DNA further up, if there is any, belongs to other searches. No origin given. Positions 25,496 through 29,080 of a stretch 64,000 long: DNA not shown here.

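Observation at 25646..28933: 1095-aa subtilase with a PA domain and a C-terminal dockerin-like double calcium-loop module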

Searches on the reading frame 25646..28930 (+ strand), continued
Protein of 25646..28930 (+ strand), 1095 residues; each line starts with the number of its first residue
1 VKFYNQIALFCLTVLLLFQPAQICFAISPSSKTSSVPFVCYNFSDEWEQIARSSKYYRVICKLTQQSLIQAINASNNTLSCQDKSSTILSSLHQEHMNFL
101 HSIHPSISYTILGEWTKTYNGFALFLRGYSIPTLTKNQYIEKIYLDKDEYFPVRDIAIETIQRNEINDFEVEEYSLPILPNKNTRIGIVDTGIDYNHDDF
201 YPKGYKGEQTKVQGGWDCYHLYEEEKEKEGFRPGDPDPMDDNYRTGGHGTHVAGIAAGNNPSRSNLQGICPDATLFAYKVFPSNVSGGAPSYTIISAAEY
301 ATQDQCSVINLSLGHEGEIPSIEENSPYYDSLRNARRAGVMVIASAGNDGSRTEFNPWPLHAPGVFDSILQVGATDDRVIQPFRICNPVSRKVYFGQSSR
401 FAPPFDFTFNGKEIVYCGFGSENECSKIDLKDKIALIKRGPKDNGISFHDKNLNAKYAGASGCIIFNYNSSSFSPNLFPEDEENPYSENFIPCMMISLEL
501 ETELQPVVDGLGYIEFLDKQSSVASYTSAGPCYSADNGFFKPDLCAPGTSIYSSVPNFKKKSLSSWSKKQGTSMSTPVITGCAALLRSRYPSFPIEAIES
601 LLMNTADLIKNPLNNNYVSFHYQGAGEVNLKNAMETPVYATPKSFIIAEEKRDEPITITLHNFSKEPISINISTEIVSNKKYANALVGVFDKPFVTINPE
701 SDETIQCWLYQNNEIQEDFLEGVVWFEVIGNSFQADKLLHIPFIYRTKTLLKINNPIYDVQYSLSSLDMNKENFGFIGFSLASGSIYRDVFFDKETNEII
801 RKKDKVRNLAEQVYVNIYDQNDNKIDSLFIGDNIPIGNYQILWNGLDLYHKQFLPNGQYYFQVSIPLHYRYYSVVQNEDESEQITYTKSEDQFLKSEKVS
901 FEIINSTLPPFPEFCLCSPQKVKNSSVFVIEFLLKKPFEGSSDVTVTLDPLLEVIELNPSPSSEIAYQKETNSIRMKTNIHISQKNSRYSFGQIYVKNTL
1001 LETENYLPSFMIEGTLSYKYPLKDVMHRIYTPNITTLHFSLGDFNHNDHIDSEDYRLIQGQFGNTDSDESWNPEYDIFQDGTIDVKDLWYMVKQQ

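Call 7: find_homologous_proteins(query=window:25646-28930:+)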
Query window:25646-28930:+ (1095 aa): 3484 proteins with E <= 0.001 among 8000 candidates; the best 120 are listed.
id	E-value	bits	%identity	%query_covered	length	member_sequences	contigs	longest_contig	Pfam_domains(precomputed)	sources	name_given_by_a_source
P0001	0.0e+0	1151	49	96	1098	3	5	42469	PF02225.28,PF13860.13,PF00082.28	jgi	jgi:subtilisin family serine protease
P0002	0.0e+0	1145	49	98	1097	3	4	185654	PF02225.28,PF13860.13,PF00082.28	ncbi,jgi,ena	-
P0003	0.0e+0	1133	48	100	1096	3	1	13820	PF02225.28,PF13860.13,PF00082.28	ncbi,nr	ncbi:MAG: S8 family serine peptidase [Caldisericia bacterium]|nr:S8 family serine peptidase [Caldise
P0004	0.0e+0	1118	47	99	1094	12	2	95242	PF02225.28,PF13860.13,PF00082.28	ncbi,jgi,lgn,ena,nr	ncbi:MAG TPA: S8 family serine peptidase [Caldisericia bacterium]|nr:S8 family serine peptidase [Cal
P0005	0.0e+0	1117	49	96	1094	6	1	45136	PF02225.28,PF00082.28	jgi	jgi:subtilisin family serine protease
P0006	0.0e+0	1116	48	99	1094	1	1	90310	PF02225.28,PF13860.13,PF00082.28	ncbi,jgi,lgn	-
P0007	5.2e-233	794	56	56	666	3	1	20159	PF02225.28,PF00082.28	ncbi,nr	ncbi:MAG: S8 family serine peptidase, partial [Caldisericia bacterium]|nr:S8 family serine peptidase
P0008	1.5e-185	637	35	95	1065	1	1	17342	PF02225.28,PF13860.13,PF00082.28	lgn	-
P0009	5.8e-182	625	35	95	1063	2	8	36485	PF02225.28,PF13860.13,PF00082.28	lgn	-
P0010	1.8e-180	620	35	95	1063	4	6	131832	PF02225.28,PF13860.13,PF00082.28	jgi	-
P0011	9.8e-174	598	34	96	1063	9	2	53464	PF02225.28,PF13860.13,PF00082.28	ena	-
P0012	2.2e-165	571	35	91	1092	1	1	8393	PF02225.28,PF00082.28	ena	-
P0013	2.1e-164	567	33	98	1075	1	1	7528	PF02225.28,PF00082.28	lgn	-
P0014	2.8e-162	560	34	94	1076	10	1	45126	PF02225.28,PF00082.28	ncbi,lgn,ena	-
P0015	1.6e-160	554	34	90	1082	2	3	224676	PF02225.28,PF00082.28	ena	-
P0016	8.6e-160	552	34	94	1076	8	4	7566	PF02225.28,PF00082.28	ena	-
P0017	4.6e-159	550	33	95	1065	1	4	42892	PF02225.28,PF00082.28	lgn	-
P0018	1.4e-158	548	34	90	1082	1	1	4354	PF02225.28,PF00082.28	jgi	jgi:minor extracellular serine protease Vpr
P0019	2.7e-158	547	34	90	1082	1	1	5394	PF02225.28,PF00082.28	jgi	jgi:minor extracellular serine protease Vpr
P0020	3.9e-156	540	32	95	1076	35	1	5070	PF02225.28,PF00082.28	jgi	-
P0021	8.2e-156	539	33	96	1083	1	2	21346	PF02225.28,PF00082.28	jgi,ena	-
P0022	2.1e-155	538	33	90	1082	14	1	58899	PF02225.28,PF00082.28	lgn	-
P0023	2.0e-154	534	32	95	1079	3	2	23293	PF02225.28,PF00082.28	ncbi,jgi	-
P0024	9.8e-154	532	34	92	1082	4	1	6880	PF02225.28,PF00082.28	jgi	-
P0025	2.2e-153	531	32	99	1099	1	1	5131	PF02225.28,PF00082.28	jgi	jgi:minor extracellular serine protease Vpr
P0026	3.6e-153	530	32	100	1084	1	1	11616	PF02225.28,PF00082.28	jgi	jgi:minor extracellular serine protease Vpr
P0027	2.8e-150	521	33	92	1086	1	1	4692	PF02225.28,PF00082.28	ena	-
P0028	9.8e-149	515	32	100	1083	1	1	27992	PF02225.28,PF00082.28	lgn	-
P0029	8.7e-142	492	32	93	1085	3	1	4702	PF02225.28,PF00082.28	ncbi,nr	ncbi:MAG: S8 family serine peptidase [Caldisericia bacterium]|nr:S8 family serine peptidase [Caldise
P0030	9.0e-140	486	31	92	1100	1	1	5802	PF02225.28,PF00082.28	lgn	-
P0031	2.3e-138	481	31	95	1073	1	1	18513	PF02225.28,PF00082.28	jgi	jgi:minor extracellular serine protease Vpr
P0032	1.8e-137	478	31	99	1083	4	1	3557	PF06280.19,PF02225.28,PF00082.28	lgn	-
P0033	2.7e-135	471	32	91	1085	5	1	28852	PF02225.28,PF00082.28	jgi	jgi:subtilisin family serine protease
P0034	6.9e-135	470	31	96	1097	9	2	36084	PF02225.28,PF00082.28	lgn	-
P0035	2.8e-134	468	31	95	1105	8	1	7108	PF02225.28,PF00082.28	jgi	-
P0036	6.2e-134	466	31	91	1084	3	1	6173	PF02225.28,PF00082.28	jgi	jgi:minor extracellular serine protease Vpr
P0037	8.8e-133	463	29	99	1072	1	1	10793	PF02225.28,PF00082.28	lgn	-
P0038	1.3e-132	462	31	97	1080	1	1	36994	PF02225.28,PF00082.28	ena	-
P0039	1.4e-131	459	30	93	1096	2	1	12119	PF02225.28,PF00082.28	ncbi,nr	ncbi:MAG: S8 family serine peptidase [Caldisericia bacterium]|nr:S8 family serine peptidase [Caldise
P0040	7.4e-130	453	29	99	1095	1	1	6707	PF02225.28,PF00963.25,PF00082.28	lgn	-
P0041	1.1e-129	452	30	95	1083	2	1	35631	PF06280.19,PF02225.28,PF00082.28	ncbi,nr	ncbi:MAG: S8 family serine peptidase [Caldisericia bacterium]|nr:S8 family serine peptidase [Caldise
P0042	4.3e-127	444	35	69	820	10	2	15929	PF02225.28,PF00082.28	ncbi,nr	ncbi:MAG TPA: S8 family serine peptidase, partial [Caldisericia bacterium]|nr:S8 family serine pepti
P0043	2.0e-126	442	30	99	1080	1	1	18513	PF02225.28,PF00082.28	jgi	jgi:minor extracellular serine protease Vpr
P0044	2.0e-124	435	31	91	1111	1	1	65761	PF02225.28,PF00082.28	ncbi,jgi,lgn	-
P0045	7.1e-122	426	36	65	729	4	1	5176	PF06280.19,PF02225.28,PF00082.28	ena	-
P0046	7.1e-117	410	30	77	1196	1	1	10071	PF02225.28,PF07705.18,PF00082.28,PF07833.17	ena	-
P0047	2.3e-93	332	27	100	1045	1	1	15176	PF02225.28,PF00082.28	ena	-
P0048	9.6e-92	327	29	89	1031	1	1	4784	PF02225.28,PF00404.25,PF13860.13,PF00082.28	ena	-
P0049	1.5e-91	326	29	89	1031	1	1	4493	PF02225.28,PF00404.25,PF13860.13,PF00082.28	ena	-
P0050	2.3e-91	325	29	89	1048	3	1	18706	PF02225.28,PF05922.22,PF00404.25,PF00963.25,PF00082.28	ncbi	-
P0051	9.1e-91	323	27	99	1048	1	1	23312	PF02225.28,PF00404.25,PF00963.25,PF16392.12,PF00082.28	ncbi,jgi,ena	-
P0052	2.9e-90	322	29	92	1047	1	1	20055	PF02225.28,PF05922.22,PF00404.25,PF00963.25,PF00082.28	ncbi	-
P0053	2.3e-89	319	28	100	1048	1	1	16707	PF02225.28,PF05922.22,PF00082.28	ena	-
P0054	5.3e-89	318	28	89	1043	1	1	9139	PF02225.28,PF00404.25,PF00082.28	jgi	jgi:minor extracellular serine protease Vpr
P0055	7.1e-89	317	28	92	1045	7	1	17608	PF02225.28,PF00404.25,PF00082.28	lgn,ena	-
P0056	1.3e-88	316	27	99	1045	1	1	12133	PF02225.28,PF05922.22,PF00404.25,PF00082.28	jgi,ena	-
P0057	3.0e-88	315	29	89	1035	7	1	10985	PF02225.28,PF00404.25,PF13860.13,PF00082.28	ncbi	-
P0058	8.9e-82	294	28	92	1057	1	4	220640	PF02225.28,PF00404.25,PF00082.28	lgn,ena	-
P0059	4.8e-81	291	29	92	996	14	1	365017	PF02225.28,PF00404.25,PF00082.28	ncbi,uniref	ncbi:S8 family serine peptidase [Caldisericum sp. AR60]|uniref:S8 family serine peptidase n=1 Tax=Ca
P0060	4.0e-80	288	30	75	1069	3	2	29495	PF02225.28,PF00082.28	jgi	jgi:subtilisin family serine protease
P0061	3.0e-78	282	29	89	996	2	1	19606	PF02225.28,PF00404.25,PF13860.13,PF00082.28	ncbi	-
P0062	2.3e-77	279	30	92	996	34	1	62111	PF02225.28,PF00404.25,PF00082.28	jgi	jgi:minor extracellular serine protease Vpr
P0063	1.8e-75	273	27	89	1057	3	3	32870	PF02225.28,PF00404.25,PF00082.28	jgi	jgi:subtilisin family serine protease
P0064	1.1e-74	270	29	90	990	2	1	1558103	PF02225.28,PF00404.25,PF00082.28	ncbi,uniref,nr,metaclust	ncbi:putative S8 family peptidase [Caldisericum exile AZM16c01]|uniref:S8 family peptidase n=2 Tax=C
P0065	3.5e-72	262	29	89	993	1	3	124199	PF02225.28,PF05922.22,PF00404.25,PF00082.28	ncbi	-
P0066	5.6e-72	261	29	71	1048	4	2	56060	PF06280.19,PF02225.28,PF00404.25,PF00963.25,PF00082.28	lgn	-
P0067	8.6e-71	257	29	68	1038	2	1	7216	PF02225.28,PF00082.28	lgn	-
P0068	3.9e-68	249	29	71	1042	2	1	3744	PF02225.28,PF00404.25,PF00082.28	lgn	-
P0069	5.1e-68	248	28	71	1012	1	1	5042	PF02225.28,PF00404.25,PF00963.25,PF00082.28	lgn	-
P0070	1.6e-67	246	26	78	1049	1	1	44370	PF02225.28,PF00404.25,PF00082.28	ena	-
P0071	9.2e-66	241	28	83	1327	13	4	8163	PF02225.28,PF05922.22,PF09136.17,PF00082.28,PF07833.17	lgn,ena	-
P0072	1.6e-65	240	27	72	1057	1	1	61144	PF02225.28,PF00404.25,PF00082.28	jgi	jgi:minor extracellular serine protease Vpr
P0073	2.5e-65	239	28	71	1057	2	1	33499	PF02225.28,PF00404.25,PF00082.28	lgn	-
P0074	4.2e-65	238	29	79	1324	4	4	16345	PF02225.28,PF05922.22,PF09136.17,PF00082.28,PF07833.17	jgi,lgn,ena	jgi:minor extracellular serine protease Vpr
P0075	2.7e-58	216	30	61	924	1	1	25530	PF02225.28,PF00082.28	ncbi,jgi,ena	-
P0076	1.1e-56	211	30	58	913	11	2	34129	PF02225.28,PF00082.28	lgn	-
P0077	9.8e-55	204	29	61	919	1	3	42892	PF02225.28,PF00082.28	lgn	-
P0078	5.8e-54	202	28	61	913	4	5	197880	PF02225.28,PF00082.28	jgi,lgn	jgi:minor extracellular serine protease Vpr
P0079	1.0e-51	194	31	56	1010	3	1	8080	PF02225.28,PF05922.22,PF00082.28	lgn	-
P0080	6.5e-50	188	32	49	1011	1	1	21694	PF02225.28,PF05922.22,PF00082.28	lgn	-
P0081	9.2e-48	181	29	57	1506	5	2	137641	PF02225.28,PF05922.22,PF00395.26,PF00082.28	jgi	-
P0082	3.0e-47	179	29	51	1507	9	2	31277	PF02225.28,PF05922.22,PF00395.26,PF00082.28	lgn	-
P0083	4.0e-45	172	28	65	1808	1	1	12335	PF02225.28,PF05922.22,PF00082.28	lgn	-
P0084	5.6e-45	172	31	45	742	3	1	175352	PF02225.28,PF00082.28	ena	-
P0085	2.3e-42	163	29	50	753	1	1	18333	PF02225.28,PF00082.28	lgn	-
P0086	2.8e-42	163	29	53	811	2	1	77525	PF06280.19,PF02225.28,PF00082.28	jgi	jgi:subtilisin family serine protease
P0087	6.2e-42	162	31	45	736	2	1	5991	PF02225.28,PF00082.28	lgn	-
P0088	9.5e-42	161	28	51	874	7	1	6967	PF06280.19,PF02225.28,PF00082.28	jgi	jgi:minor extracellular serine protease Vpr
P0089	2.6e-41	160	31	45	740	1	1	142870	PF02225.28,PF00082.28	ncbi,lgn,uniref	ncbi:S8 family serine peptidase [Metabacillus fastidiosus]|uniref:S8 family serine peptidase n=1 Tax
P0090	2.9e-41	160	23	95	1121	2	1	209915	PF02225.28,PF00404.25,PF00082.28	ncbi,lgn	-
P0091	6.3e-41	158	28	52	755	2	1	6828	PF02225.28,PF00082.28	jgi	jgi:minor extracellular serine protease Vpr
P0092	9.9e-41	158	32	44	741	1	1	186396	PF02225.28,PF00082.28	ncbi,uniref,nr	ncbi:peptidase S8 [Bacillus sp. M6-12]|uniref:S8 family serine peptidase n=1 Tax=Bacillus sp. M6-12 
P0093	1.1e-40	158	29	50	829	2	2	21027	PF06280.19,PF02225.28,PF00082.28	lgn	-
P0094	1.1e-40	158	31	45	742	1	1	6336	PF02225.28,PF00082.28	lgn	-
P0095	2.2e-40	157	29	49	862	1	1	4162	PF06280.19,PF02225.28,PF00082.28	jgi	jgi:subtilisin family serine protease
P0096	2.4e-40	157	30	48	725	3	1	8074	PF02225.28,PF00082.28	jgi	jgi:minor extracellular serine protease Vpr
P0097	2.9e-40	156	28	51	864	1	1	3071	PF06280.19,PF02225.28,PF00082.28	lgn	-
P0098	8.1e-40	155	29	52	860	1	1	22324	PF06280.19,PF02225.28,PF00082.28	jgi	jgi:subtilisin family serine protease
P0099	1.1e-39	154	26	70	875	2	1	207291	PF06280.19,PF02225.28,PF00082.28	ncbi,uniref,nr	ncbi:S8 family serine peptidase [Polyangium sp. 15x6]|uniref:S8 family serine peptidase n=1 Tax=Poly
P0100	1.1e-39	154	28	51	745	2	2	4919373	PF02225.28,PF00082.28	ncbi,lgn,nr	ncbi:S8 family serine peptidase [Peribacillus muralis]|nr:S8 family serine peptidase [Peribacillus m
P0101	1.3e-39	154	28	48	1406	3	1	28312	PF02225.28,PF05922.22,PF00963.25,PF00082.28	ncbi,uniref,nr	ncbi:S8 family serine peptidase [Bacillus sp. AFS017336]|uniref:S8 family serine peptidase n=1 Tax=B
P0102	1.6e-39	154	31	45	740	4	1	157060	PF02225.28,PF00082.28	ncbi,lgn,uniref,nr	ncbi:S8 family serine peptidase [Metabacillus fastidiosus]|uniref:S8 family serine peptidase n=1 Tax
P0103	4.3e-39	152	26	54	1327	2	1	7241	PF02225.28,PF05922.22,PF00404.25,PF13620.13,PF00082.28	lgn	-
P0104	4.3e-39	152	26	65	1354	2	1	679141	PF02225.28,PF05922.22,PF00404.25,PF00082.28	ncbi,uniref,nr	ncbi:S8 family serine peptidase [Bacillus sp. EAC]|uniref:S8 family serine peptidase n=1 Tax=Bacillu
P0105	4.6e-39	152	28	53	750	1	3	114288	PF02225.28,PF00082.28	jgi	jgi:minor extracellular serine protease Vpr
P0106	7.1e-39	152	29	52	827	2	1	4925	PF06280.19,PF02225.28,PF00082.28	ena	-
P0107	7.6e-39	152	26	56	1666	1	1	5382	PF06280.19,PF02225.28,PF00404.25,PF00082.28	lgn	-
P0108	8.4e-39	151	31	45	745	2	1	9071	PF02225.28,PF00082.28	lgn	-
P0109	8.8e-39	151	29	45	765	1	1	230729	PF02225.28,PF00082.28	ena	-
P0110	1.4e-38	151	29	45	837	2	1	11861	PF02225.28,PF00082.28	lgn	-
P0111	1.8e-38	150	31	45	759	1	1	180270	PF02225.28,PF00082.28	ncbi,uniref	ncbi:S8 family serine peptidase [Anaerobacillus sp. MEB173]|uniref:S8 family serine peptidase n=1 Ta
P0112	2.9e-38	150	29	45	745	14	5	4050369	PF02225.28,PF00082.28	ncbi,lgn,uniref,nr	ncbi:hypothetical protein B5V89_11845 [Heyndrickxia sporothermodurans]|uniref:S8 family serine pepti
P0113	3.0e-38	150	25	71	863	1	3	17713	PF06280.19,PF02225.28,PF05922.22,PF00082.28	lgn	-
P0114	3.9e-38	149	29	52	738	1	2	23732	PF02225.28,PF00082.28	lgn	-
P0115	5.4e-38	149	32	47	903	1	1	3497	PF06280.19,PF02225.28,PF00082.28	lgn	-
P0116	5.7e-38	149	31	43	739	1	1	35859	PF02225.28,PF00082.28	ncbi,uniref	ncbi:S8 family serine peptidase [Bacillus sp. JJ722]|uniref:S8 family serine peptidase n=1 Tax=Bacil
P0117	6.9e-38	148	27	56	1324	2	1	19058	PF02225.28,PF05922.22,PF00404.25,PF00963.25,PF13620.13,PF00082.28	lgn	-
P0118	8.4e-38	148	30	44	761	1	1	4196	PF02225.28,PF00082.28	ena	-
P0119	1.1e-37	148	26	63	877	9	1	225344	PF06280.19,PF02225.28,PF00082.28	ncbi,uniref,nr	ncbi:S8 family serine peptidase [Polyangium jinanense]|uniref:S8 family serine peptidase n=1 Tax=Pol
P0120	1.1e-37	148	27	58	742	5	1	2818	PF02225.28,PF00082.28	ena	-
